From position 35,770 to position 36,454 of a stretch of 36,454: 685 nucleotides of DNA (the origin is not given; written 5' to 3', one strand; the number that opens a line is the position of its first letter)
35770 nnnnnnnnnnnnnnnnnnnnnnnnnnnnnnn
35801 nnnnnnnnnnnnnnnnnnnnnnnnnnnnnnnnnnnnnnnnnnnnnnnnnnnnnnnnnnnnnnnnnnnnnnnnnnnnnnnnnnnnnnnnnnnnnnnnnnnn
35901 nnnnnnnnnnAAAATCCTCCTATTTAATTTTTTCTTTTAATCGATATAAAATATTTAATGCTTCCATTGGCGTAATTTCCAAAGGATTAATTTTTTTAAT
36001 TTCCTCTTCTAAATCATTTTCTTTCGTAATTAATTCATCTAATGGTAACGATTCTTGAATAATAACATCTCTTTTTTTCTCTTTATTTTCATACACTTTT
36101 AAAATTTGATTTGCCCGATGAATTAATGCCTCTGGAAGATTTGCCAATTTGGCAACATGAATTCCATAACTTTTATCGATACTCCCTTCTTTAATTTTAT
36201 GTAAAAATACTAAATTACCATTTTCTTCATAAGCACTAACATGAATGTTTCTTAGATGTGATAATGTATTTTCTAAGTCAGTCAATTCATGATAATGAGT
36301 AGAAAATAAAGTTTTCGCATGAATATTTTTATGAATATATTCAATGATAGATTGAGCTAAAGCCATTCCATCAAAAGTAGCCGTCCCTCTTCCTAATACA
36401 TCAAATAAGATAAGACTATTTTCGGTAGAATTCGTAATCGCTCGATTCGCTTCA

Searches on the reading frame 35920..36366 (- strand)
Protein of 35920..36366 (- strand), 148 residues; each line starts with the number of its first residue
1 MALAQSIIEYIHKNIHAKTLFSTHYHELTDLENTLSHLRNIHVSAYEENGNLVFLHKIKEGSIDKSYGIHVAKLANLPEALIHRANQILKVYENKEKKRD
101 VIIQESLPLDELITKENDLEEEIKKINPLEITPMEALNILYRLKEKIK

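Call 8: search_protein_families(library=pfam, proteins=[window:35920-36366:-], max_evalue=0.00001)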
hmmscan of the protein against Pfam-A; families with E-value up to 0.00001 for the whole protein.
window:35920-36366:- (148 aa): 1 family
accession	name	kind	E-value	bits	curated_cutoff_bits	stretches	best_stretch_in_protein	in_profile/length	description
PF00488.27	MutS_V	-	5.4e-28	98.7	30.2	1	1-90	96-185/188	MutS domain V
